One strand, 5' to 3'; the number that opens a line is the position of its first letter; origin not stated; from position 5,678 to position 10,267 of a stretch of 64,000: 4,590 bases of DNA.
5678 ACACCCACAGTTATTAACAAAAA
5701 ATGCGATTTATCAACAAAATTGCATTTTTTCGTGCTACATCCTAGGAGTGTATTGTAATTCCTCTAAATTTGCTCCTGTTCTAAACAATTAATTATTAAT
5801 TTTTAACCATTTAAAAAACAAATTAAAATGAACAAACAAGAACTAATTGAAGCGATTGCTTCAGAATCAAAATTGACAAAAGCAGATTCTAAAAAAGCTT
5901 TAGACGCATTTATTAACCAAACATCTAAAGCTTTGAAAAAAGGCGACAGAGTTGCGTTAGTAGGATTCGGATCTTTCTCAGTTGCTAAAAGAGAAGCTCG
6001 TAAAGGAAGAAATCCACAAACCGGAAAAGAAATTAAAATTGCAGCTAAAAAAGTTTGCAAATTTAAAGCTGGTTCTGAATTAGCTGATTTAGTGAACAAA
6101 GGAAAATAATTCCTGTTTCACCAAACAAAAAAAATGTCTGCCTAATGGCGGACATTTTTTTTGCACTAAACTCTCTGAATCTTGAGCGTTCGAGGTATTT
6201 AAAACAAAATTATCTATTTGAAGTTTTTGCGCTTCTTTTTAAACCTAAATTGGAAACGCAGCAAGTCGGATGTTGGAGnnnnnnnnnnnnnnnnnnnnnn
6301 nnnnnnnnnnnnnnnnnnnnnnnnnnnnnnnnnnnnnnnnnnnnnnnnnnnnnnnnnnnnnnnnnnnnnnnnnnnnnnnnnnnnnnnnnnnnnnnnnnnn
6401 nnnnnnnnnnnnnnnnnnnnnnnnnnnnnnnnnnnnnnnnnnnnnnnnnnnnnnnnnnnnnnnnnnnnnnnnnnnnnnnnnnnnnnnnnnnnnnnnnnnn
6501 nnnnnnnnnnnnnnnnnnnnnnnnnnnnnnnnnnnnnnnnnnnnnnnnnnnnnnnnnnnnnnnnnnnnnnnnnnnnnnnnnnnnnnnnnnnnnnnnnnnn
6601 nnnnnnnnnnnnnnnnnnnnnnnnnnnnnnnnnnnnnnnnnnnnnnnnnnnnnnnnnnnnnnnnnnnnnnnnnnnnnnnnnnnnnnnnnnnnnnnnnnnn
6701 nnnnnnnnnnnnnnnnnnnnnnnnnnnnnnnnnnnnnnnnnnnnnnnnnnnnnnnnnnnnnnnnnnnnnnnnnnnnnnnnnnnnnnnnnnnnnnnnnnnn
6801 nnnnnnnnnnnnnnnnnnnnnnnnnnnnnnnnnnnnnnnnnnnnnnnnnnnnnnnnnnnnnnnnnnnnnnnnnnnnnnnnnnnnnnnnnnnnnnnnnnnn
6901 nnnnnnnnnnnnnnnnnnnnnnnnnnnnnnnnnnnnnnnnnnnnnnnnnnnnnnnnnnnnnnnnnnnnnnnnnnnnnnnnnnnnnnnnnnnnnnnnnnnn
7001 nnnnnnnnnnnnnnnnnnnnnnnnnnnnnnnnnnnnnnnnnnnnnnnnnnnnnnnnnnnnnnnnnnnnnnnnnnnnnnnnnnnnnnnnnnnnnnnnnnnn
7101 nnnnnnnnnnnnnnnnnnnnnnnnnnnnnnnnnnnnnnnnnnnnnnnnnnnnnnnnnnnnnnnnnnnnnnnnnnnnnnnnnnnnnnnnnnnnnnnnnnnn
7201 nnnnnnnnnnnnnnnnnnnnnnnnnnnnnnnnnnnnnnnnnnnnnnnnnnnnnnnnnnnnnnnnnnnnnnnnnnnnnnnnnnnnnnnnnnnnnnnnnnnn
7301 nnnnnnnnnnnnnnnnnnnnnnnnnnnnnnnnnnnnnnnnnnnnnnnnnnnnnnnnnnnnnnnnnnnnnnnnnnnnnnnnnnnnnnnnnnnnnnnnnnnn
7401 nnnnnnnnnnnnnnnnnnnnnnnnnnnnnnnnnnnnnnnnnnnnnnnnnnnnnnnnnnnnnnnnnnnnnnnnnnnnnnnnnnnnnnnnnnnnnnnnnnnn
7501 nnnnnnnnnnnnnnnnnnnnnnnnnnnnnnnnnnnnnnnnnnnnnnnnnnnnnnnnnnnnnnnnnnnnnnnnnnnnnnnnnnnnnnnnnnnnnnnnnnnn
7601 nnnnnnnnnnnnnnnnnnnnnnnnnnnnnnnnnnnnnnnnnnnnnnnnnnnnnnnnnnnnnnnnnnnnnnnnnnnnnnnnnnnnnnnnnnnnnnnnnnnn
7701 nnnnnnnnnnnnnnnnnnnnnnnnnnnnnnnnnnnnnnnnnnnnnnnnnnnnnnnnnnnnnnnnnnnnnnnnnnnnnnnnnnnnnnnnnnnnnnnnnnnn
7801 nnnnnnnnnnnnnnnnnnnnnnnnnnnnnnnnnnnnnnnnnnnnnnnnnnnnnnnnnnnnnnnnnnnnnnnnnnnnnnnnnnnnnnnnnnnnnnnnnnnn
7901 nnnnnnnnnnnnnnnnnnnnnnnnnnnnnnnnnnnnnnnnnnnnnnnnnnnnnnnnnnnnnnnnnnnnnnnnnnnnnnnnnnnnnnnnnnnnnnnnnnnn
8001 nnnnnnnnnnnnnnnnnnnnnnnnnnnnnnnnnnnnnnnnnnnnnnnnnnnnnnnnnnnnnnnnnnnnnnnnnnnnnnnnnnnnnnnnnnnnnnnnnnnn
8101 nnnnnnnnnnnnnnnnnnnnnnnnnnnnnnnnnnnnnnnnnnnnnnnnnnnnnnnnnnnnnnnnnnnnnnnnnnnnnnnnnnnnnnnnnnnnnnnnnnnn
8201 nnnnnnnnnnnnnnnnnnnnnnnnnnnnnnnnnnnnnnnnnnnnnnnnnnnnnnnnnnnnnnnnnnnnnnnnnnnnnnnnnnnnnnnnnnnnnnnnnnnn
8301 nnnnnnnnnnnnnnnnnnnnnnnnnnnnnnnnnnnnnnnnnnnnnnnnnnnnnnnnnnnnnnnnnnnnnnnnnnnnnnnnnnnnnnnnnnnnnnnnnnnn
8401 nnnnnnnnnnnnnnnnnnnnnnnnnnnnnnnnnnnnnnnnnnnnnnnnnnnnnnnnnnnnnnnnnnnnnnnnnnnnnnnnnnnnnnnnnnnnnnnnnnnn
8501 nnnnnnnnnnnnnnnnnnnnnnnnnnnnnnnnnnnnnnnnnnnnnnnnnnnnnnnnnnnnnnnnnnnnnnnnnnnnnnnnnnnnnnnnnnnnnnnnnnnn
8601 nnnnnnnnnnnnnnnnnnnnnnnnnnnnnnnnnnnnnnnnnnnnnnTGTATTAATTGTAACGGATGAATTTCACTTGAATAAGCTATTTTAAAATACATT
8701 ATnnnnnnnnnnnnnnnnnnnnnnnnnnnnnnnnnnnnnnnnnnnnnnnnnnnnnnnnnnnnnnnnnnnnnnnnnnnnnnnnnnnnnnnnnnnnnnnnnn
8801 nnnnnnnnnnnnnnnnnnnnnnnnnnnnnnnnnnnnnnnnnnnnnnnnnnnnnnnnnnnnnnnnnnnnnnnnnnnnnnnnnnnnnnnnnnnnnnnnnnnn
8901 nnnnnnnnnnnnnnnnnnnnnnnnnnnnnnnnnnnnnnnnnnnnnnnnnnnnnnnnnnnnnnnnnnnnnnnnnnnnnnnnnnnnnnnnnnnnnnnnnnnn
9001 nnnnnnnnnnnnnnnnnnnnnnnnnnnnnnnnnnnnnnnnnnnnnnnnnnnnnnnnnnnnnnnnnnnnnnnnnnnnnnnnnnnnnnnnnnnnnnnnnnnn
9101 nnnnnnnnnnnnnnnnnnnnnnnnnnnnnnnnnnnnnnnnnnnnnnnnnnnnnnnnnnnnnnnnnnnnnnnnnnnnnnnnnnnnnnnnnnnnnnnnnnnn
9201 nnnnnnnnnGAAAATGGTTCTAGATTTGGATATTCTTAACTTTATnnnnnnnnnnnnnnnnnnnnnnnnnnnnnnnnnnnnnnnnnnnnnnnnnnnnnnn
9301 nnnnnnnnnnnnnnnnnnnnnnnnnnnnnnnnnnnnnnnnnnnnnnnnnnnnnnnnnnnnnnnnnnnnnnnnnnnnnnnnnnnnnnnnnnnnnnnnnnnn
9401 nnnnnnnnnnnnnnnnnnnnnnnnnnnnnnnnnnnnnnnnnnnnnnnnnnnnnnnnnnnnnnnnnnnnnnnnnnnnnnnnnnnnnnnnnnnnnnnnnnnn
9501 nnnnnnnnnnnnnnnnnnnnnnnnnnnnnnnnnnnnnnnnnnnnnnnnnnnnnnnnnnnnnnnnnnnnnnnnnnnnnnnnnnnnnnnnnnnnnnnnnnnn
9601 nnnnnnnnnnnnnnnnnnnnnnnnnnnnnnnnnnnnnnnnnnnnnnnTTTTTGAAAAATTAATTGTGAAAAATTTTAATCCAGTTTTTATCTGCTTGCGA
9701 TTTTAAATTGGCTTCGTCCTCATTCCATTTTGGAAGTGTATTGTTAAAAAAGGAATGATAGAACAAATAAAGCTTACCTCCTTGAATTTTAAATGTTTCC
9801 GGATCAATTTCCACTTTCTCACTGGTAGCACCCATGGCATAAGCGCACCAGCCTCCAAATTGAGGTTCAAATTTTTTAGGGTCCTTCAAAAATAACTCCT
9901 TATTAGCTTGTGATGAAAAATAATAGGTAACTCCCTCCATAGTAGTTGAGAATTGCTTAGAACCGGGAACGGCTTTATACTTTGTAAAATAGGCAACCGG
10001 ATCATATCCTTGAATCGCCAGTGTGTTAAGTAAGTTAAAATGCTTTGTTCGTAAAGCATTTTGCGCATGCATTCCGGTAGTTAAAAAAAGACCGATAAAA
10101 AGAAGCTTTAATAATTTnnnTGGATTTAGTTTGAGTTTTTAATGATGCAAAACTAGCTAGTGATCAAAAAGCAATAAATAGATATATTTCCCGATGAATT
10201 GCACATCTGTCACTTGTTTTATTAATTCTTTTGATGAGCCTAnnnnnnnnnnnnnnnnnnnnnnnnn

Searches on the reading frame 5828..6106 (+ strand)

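Call 9: search_protein_families(library=pfam, proteins=[window:5828-6106:+], max_evalue=0.01)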
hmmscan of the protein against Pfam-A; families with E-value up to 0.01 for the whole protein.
window:5828-6106:+ (93 aa): 4 families
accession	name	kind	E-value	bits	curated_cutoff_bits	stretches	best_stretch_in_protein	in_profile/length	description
PF00216.26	Bac_DNA_binding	-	4.7e-34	116.9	22.4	1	1-90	1-90/90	Bacterial DNA-binding protein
PF18291.6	HU-HIG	-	1e-09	38.9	26.2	1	2-90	33-119/125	HU domain fused to wHTH, Ig, or Glycine-rich motif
PF18175.6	HU-CCDC81_bac_2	-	0.0035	17.6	35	1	6-54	3-51/70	CCDC81-like prokaryotic HU domain 2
PF18289.6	HU-CCDC81_euk_2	-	0.0065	16.9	26.1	0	9-55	9-57/75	CCDC81 eukaryotic HU domain 2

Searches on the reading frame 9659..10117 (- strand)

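Call 9: search_protein_families(library=pfam, proteins=[window:9659-10117:-], max_evalue=0.01)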
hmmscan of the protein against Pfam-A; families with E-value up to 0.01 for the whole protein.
window:9659-10117:- (152 aa): 1 family
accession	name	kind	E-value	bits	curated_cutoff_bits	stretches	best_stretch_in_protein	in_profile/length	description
PF04945.19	YHS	-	3.1e-08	33.9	30.3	1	42-84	2-44/47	YHS domain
